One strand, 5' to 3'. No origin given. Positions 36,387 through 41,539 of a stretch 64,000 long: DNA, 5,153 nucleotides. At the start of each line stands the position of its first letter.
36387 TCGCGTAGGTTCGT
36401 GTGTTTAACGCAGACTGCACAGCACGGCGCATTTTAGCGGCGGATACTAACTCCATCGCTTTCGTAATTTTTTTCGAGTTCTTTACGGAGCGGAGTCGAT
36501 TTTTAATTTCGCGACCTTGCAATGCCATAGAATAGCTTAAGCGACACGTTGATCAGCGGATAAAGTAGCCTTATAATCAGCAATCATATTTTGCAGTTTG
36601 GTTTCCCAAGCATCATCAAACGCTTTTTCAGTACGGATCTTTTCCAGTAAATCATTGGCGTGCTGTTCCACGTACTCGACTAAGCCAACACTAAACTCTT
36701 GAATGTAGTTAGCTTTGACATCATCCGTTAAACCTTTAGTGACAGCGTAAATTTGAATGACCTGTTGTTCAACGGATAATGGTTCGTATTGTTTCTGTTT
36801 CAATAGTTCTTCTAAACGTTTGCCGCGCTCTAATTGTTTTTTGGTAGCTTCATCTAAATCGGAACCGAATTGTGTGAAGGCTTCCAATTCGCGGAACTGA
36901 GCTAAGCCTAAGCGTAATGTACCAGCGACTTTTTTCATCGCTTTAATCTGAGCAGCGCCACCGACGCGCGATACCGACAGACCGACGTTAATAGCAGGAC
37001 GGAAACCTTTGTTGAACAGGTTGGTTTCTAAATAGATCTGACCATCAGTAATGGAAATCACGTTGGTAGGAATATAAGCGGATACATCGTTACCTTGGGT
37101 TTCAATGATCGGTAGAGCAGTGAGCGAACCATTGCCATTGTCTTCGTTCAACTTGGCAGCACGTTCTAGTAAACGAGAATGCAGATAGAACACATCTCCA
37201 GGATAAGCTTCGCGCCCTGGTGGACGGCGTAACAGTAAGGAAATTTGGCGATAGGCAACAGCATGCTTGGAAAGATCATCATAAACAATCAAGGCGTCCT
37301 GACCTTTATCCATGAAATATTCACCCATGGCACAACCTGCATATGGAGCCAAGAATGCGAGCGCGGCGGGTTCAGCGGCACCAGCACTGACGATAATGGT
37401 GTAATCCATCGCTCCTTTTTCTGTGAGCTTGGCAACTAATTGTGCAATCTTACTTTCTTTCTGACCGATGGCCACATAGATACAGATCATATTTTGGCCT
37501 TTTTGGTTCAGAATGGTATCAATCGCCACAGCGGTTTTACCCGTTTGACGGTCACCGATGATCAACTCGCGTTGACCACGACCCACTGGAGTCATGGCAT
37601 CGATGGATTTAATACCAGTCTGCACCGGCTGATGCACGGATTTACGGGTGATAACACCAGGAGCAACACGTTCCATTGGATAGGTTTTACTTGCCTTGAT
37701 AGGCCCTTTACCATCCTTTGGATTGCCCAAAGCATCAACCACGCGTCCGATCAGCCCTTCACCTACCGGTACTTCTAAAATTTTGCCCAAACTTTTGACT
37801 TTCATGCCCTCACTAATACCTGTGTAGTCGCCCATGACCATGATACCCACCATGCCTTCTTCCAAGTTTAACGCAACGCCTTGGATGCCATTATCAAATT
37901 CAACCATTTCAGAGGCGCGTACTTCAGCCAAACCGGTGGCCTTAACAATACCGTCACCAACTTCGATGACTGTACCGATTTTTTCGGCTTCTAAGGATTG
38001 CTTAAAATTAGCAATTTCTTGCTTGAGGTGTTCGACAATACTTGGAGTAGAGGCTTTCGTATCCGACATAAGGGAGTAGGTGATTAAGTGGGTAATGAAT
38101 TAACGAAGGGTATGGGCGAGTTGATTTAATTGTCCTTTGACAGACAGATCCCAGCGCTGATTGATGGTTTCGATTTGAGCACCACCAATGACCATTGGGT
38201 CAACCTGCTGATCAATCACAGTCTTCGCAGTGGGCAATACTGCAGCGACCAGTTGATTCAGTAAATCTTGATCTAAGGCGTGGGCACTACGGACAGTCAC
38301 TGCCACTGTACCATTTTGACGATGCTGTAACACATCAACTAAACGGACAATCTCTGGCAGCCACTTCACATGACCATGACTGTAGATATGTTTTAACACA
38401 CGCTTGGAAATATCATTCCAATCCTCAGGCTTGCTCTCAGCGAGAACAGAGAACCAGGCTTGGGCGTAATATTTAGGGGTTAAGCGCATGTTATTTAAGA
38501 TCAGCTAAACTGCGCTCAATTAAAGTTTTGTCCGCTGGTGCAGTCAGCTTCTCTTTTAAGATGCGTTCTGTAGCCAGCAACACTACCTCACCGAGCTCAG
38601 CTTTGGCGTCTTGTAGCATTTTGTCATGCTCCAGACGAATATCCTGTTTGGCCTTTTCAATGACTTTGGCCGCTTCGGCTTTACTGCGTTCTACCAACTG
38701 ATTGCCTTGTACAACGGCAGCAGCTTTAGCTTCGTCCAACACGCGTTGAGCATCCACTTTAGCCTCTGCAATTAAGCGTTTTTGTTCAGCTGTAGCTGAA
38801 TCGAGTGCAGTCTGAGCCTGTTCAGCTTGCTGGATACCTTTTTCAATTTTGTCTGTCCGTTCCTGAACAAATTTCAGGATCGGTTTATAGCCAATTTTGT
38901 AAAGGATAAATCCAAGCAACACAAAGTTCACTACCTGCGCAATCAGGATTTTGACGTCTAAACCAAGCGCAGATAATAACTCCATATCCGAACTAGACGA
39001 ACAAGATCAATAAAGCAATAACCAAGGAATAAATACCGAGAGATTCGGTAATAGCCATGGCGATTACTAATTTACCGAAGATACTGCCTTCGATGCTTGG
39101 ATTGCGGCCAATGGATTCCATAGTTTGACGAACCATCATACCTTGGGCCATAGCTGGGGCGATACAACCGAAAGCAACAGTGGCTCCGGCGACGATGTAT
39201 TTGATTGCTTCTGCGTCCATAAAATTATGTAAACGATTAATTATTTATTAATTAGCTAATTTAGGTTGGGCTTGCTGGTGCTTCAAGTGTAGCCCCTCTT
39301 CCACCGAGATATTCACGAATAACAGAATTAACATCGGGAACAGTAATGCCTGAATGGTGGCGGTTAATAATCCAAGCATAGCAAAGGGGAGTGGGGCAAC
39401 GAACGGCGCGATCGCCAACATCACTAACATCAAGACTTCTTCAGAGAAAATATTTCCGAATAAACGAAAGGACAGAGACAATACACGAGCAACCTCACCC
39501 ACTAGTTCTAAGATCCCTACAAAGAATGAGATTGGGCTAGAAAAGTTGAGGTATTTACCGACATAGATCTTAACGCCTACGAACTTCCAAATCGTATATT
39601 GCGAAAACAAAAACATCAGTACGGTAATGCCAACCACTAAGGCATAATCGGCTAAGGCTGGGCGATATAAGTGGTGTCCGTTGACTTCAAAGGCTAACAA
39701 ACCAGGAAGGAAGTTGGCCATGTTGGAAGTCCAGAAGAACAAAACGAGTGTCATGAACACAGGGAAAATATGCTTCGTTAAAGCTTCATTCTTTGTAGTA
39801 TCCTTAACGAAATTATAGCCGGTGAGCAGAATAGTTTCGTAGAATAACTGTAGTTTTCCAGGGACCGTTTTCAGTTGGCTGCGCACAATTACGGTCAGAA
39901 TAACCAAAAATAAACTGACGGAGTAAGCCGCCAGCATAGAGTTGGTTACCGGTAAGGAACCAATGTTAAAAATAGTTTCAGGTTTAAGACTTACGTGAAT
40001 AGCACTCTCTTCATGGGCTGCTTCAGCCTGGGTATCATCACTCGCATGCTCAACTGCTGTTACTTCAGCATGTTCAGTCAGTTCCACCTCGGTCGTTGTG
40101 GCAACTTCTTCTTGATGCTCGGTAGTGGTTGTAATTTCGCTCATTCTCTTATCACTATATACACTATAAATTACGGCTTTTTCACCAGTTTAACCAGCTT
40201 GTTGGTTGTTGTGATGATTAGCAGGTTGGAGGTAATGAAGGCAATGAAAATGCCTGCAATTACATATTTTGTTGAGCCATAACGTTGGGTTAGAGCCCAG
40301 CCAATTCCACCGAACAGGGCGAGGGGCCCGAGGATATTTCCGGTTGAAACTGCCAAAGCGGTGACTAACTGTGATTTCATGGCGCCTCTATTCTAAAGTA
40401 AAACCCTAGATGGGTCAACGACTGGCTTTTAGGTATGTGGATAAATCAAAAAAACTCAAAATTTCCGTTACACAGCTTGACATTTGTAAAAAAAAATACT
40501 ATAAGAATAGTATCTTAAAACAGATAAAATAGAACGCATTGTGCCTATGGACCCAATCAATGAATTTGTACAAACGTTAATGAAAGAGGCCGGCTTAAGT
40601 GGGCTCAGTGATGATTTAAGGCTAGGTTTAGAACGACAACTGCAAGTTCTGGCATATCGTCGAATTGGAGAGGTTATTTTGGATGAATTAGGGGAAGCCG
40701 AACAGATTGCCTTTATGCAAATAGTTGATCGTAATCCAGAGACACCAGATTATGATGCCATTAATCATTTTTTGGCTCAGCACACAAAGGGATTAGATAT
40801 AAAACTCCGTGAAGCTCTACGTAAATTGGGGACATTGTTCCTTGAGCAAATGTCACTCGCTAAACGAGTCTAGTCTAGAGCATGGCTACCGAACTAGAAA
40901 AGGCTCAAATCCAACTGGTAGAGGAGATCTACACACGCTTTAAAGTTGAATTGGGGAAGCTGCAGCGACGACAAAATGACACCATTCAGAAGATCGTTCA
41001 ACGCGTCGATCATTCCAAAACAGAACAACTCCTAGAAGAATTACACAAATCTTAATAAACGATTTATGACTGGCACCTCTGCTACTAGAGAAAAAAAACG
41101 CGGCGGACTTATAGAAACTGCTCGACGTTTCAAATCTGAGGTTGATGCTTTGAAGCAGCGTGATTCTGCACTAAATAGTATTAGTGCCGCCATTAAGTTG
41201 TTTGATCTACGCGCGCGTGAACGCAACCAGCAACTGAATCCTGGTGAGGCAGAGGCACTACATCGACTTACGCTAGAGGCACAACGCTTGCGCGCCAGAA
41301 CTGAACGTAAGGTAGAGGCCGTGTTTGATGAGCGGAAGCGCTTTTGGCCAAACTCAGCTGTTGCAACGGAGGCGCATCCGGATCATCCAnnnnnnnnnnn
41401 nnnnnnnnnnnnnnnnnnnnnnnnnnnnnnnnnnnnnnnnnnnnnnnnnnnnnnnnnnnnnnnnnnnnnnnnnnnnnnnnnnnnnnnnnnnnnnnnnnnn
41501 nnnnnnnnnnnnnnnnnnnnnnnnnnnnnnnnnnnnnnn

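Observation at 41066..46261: Giant 1731-aa protein: PP2C phosphatase fused to a large unknown region, two TM helices, a PT-rich linker and a novel C-terminal domain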

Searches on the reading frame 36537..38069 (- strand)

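Call 5: search_protein_families(library=pfam, proteins=[window:36537-38069:-], max_evalue=0.01)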
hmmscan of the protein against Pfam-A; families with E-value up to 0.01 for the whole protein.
window:36537-38069:- (510 aa): 4 families
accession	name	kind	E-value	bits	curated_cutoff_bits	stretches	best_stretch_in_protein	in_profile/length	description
PF00006.31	ATP-synt_ab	-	1.6e-83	280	29.5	1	152-367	1-213/213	ATP synthase alpha/beta family, nucleotide-binding domain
PF00306.32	ATP-synt_ab_C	-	6.4e-48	162.7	27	1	374-498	1-125/126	ATP synthase alpha/beta chain, C terminal domain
PF02874.29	ATP-synt_ab_N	-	1.5e-17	64.3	20.9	1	29-95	3-69/69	ATP synthase alpha/beta family, beta-barrel domain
PF06745.19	ATPase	-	0.00027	20.8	26.6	1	149-214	1-69/231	KaiC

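Call 6: search_protein_families(library=ncbifam, proteins=[window:36537-38069:-], max_evalue=0.01)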
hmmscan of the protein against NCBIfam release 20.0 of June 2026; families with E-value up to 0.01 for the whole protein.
window:36537-38069:- (510 aa): 36 families (the best 25 are shown)
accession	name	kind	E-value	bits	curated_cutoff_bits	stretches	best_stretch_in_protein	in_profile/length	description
TIGR00962.1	atpA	equivalog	2.8e-247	821.4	484.45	1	10-503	6-501/503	F0F1 ATP synthase subunit alpha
NF009884.0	PRK13343.1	equivalog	2.6e-221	735.7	554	1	5-506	4-505/507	F0F1 ATP synthase subunit alpha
TIGR03324.1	alt_F1F0_F1_al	exception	1e-194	647.9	750.5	1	9-496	6-493/497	alternate F1F0 ATPase, F1 subunit alpha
NF045863.1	glide_MMOB1660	exception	2.5e-133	445.8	600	1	34-448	3-422/515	MMOB1660 family gliding motility ATPase complex subunit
NF005523.0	PRK07165.1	equivalog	3.3e-104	349.4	414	1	33-506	6-482/509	ATP F0F1 synthase subunit alpha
NF045936.2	MSC_0619_alpha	exception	1.9e-96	323.7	520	1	100-503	71-475/505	MSC_0619 family F1-like ATPase alpha subunit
TIGR02546.1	III_secr_ATP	equivalog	5.3e-64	216.5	604.75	1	29-444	4-422/423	type III secretion system ATPase SctN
TIGR03496.1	FliI_clade1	equivalog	2.7e-61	207.6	619.1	1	32-440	1-411/414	flagellar protein export ATPase FliI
NF005391.0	PRK06936.1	equivalog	4e-59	200.6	657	1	11-444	7-438/439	type III secretion system ATPase SctN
TIGR03497.1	FliI_clade2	equivalog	6.5e-58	196.6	629.8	1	32-440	1-409/413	flagellar protein export ATPase FliI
TIGR01026.1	fliI_yscN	subfamily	7.4e-58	196.3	379.5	1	18-443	11-438/440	FliI/YscN family ATPase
TIGR03498.1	FliI_clade3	equivalog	5.9e-56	189.9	587.45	1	32-441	1-415/418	flagellar protein export ATPase FliI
NF005295.0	PRK06820.1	equivalog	2.4e-55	188.3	690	1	11-439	9-434/440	EscN/YscN/HrcN family type III secretion system ATPase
NF006575.0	PRK09099.1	subfamily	3.9e-55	187.4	706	1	10-444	9-441/443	type III secretion system ATPase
NF006290.1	PRK08472.1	equivalog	2e-50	171.9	644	1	14-442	5-431/433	flagellar protein export ATPase FliI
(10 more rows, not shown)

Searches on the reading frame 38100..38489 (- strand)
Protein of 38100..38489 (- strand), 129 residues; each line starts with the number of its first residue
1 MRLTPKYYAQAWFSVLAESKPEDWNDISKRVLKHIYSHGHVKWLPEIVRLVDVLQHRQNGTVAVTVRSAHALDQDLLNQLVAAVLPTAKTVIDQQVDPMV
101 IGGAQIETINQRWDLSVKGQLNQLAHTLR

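Call 5: search_protein_families(library=pfam, proteins=[window:38100-38489:-], max_evalue=0.01)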
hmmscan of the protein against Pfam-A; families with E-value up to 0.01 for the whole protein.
window:38100-38489:- (129 aa): 1 family
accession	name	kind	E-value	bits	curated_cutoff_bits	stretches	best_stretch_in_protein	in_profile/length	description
PF00213.23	OSCP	-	3.8e-17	63.3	22.3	1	15-128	56-172/172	ATP synthase delta (OSCP) subunit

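Call 6: search_protein_families(library=ncbifam, proteins=[window:38100-38489:-], max_evalue=0.01)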
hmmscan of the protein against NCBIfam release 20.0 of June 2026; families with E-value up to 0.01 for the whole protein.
window:38100-38489:- (129 aa): 11 families
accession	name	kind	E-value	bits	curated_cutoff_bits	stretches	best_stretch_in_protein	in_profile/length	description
NF004402.0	PRK05758.2-2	equivalog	3.3e-14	53.3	115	1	8-128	54-177/179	F0F1 ATP synthase subunit delta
TIGR01145.1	ATP_synt_delta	equivalog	3.1e-11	43.9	57.5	1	21-128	62-172/172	ATP synthase F1 subunit delta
NF004406.0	PRK05758.3-2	equivalog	5.9e-10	39.3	172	1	23-128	75-182/186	F0F1 ATP synthase subunit delta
NF009976.0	PRK13441.1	equivalog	3.6e-09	36.6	153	1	22-126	68-174/182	F0F1 ATP synthase subunit delta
NF004403.0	PRK05758.2-4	equivalog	1.9e-08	34.6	148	1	38-128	83-176/180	F0F1 ATP synthase subunit delta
NF004401.0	PRK05758.2-1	equivalog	4.2e-08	33.5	116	1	30-128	76-177/178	F0F1 ATP synthase subunit delta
NF004404.0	PRK05758.2-5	equivalog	3.6e-07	30.4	221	1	23-128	68-175/177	F0F1 ATP synthase subunit delta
NF004399.0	PRK05758.1-1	equivalog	4.7e-06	26.6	160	1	22-127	66-174/179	F0F1 ATP synthase subunit delta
NF009967.0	PRK13430.1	equivalog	1.2e-05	24.7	200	1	56-128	195-269/271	F0F1 ATP synthase subunit delta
NF009964.0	PRK13429.1-3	equivalog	3.4e-05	23.8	154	1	54-128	100-176/180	F0F1 ATP synthase subunit delta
NF009969.0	PRK13434.1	equivalog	0.0052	16.7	179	1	25-126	68-171/186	F0F1 ATP synthase subunit delta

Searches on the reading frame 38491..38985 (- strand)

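Call 5: search_protein_families(library=pfam, proteins=[window:38491-38985:-], max_evalue=0.01)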
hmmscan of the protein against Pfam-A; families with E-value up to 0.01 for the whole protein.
window:38491-38985:- (164 aa): 1 family
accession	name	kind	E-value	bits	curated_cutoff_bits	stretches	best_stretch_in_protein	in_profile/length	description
PF00430.23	ATP-synt_B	-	5e-22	78.8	28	1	13-143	1-131/132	ATP synthase B/B' CF(0)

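Call 6: search_protein_families(library=ncbifam, proteins=[window:38491-38985:-], max_evalue=0.01)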
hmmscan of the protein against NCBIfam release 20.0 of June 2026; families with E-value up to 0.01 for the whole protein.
window:38491-38985:- (164 aa): 26 families (the best 25 are shown)
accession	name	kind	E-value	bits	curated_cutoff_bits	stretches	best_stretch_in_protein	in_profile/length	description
NF011043.0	PRK14473.1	equivalog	5e-30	104.6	168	1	5-163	2-160/164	F0F1 ATP synthase subunit B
TIGR01144.1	ATP_synt_b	equivalog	4.7e-23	81.7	65.5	1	17-162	1-146/147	F0F1 ATP synthase subunit B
NF004412.0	PRK05759.1-3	equivalog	1.2e-21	77.4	156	1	14-163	30-180/185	F0F1 ATP synthase subunit B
NF011041.0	PRK14471.1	equivalog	1.1e-20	74.3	200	1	10-163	7-161/164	F0F1 ATP synthase subunit B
NF011042.0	PRK14472.1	equivalog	5.2e-20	72.1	198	1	16-163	23-170/175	F0F1 ATP synthase subunit B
NF005606.0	PRK07352.1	equivalog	1.2e-19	70.8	137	1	6-163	15-172/175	F0F1 ATP synthase subunit B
NF004411.0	PRK05759.1-2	equivalog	3.2e-18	66.3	131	1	14-158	7-151/156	F0F1 ATP synthase subunit B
NF009987.0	PRK13453.1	equivalog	1.4e-17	64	172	1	6-160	13-167/173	F0F1 ATP synthase subunit B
NF009992.0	PRK13461.1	equivalog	2.2e-17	63.1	127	1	10-158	4-152/159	F0F1 ATP synthase subunit B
NF004413.0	PRK05759.1-4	equivalog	1.2e-16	61.2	197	1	14-163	7-156/156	F0F1 ATP synthase subunit B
NF009961.0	PRK13428.1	equivalog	6.2e-15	55.3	328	1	12-163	2-154/445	F0F1 ATP synthase subunit B/delta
TIGR03321.1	alt_F1F0_F0_B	exception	3e-14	53.4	224.7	1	10-146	4-140/246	alternate F1F0 ATPase, F0 subunit B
NF011044.0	PRK14474.1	equivalog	8.1e-14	51.7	339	1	11-162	5-156/258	F0F1 ATP synthase subunit B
NF009991.0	PRK13460.1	equivalog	8.3e-14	51.9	183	1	6-163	11-168/173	F0F1 ATP synthase subunit B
NF006293.0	PRK08476.1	equivalog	4e-13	49.8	118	1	9-132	5-128/141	F0F1 ATP synthase subunit B'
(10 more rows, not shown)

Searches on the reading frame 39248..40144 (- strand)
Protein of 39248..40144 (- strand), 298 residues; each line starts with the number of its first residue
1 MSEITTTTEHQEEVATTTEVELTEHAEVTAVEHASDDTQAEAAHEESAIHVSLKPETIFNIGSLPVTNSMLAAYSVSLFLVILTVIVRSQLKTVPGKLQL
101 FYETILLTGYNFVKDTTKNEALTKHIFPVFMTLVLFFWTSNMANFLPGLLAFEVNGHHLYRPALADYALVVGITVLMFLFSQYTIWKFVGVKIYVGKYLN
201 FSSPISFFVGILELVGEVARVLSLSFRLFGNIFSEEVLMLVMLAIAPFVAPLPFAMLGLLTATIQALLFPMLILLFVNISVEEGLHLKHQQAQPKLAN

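Call 5: search_protein_families(library=pfam, proteins=[window:39248-40144:-], max_evalue=0.01)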
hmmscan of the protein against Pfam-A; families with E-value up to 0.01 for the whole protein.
window:39248-40144:- (298 aa): 1 family
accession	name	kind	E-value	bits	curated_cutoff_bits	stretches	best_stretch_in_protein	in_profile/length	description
PF00119.25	ATP-synt_A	-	1.4e-25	90.8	33.9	1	76-277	7-216/217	ATP synthase A chain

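Call 6: search_protein_families(library=ncbifam, proteins=[window:39248-40144:-], max_evalue=0.01)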
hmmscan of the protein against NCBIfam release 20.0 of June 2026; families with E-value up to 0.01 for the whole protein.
window:39248-40144:- (298 aa): 12 families
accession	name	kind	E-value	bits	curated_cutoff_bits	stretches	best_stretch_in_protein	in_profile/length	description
NF009954.0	PRK13420.1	equivalog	5.2e-29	101.6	272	1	56-284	9-220/229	F0F1 ATP synthase subunit A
NF009955.0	PRK13421.1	equivalog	2.2e-26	92.8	302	1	52-291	5-227/231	F0F1 ATP synthase subunit A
NF004481.0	PRK05815.2-3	equivalog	2.7e-26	92.6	227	1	56-281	8-218/225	F0F1 ATP synthase subunit A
TIGR01131.1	ATP_synt_6_or_A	equivalog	7.5e-19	68.5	102.6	1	69-279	13-225/227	F0F1 ATP synthase subunit A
NF004486.0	PRK05815.3-4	equivalog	1.4e-18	67.5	272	1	55-282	11-224/224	F0F1 ATP synthase subunit A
NF004477.0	PRK05815.1-1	equivalog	4.4e-17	62.4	280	1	69-282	44-266/268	F0F1 ATP synthase subunit A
TIGR03306.1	altF1_A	exception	1.1e-15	57.8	302.1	1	61-278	11-213/217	alternate F1F0 ATPase, F0 subunit A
NF004479.0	PRK05815.1-4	equivalog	2.1e-15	56.7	268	1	57-278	6-231/238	F0F1 ATP synthase subunit A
NF004484.0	PRK05815.3-2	equivalog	3.8e-13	49.8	234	1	63-282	14-225/226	F0F1 ATP synthase subunit A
NF004487.0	PRK05815.3-5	equivalog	4.4e-09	36.1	224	1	78-276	40-213/269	F0F1 ATP synthase subunit A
NF004482.0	PRK05815.2-4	equivalog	5.5e-09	36.1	225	1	63-275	26-221/252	F0F1 ATP synthase subunit A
NF004485.0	PRK05815.3-3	equivalog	4.6e-06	26.2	249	1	67-242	22-191/281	F0F1 ATP synthase subunit A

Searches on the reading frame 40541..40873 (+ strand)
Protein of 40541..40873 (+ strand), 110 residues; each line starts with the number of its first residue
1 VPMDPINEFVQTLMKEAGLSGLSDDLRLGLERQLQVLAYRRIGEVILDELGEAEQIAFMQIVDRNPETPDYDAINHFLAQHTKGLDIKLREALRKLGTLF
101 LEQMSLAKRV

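Call 5: search_protein_families(library=pfam, proteins=[window:40541-40873:+], max_evalue=0.01)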
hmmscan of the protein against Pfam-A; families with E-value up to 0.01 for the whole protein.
window:40541-40873:+ (110 aa): 0 families

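Call 6: search_protein_families(library=ncbifam, proteins=[window:40541-40873:+], max_evalue=0.01)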
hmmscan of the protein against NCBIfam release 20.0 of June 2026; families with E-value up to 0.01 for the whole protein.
window:40541-40873:+ (110 aa): 0 families

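Call 53: search_protein_families(library=pfam, proteins=[window:40541-40870:+], max_evalue=5)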
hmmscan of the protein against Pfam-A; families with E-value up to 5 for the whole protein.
window:40541-40870:+ (110 aa): 1 family
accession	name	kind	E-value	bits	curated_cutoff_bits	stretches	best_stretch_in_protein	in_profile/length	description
PF16427.10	DUF5024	-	0.2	12.4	25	1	45-95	6-57/104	Domain of unknown function (DUF5024)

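Call 90: search_protein_families(library=padloc, proteins=[window:40541-40870:+], max_evalue=0.01)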
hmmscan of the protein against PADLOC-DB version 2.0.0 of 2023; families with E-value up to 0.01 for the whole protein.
window:40541-40870:+ (110 aa): 0 families

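Call 91: search_protein_families(library=phrogs, proteins=[window:40541-40870:+], max_evalue=0.01)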
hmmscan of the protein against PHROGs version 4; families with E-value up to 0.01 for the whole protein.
window:40541-40870:+ (110 aa): 0 families

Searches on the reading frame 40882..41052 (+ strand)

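Call 53: search_protein_families(library=pfam, proteins=[window:40882-41052:+], max_evalue=5)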
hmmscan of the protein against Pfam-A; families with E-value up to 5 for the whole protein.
window:40882-41052:+ (57 aa): 1 family
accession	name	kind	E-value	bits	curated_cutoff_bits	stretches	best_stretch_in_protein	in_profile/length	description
PF22124.2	Glyco_hydro_95_cat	-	0.058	12.7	27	1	3-54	3-54/408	Glycosyl hydrolase family 95 catalytic domain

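Call 90: search_protein_families(library=padloc, proteins=[window:40882-41052:+], max_evalue=0.01)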
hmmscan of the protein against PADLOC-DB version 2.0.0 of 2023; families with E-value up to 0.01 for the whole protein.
window:40882-41052:+ (57 aa): 0 families

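Call 91: search_protein_families(library=phrogs, proteins=[window:40882-41052:+], max_evalue=0.01)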
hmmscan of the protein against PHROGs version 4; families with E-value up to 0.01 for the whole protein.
window:40882-41052:+ (57 aa): 0 families

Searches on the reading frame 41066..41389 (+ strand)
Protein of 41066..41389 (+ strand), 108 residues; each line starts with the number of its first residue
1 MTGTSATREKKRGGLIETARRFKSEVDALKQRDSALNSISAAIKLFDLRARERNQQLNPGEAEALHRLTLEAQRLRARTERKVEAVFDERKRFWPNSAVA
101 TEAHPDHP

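Call 53: search_protein_families(library=pfam, proteins=[window:41066-41389:+], max_evalue=5)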
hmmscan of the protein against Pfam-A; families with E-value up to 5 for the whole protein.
window:41066-41389:+ (108 aa): 2 families
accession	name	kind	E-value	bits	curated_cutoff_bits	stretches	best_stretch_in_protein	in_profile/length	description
PF06005.17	ZapB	-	0.0021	18.9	31.5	1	9-68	10-62/71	Cell division protein ZapB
PF06667.17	PspB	-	0.0068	16.9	25.6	1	50-92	28-69/73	Phage shock protein B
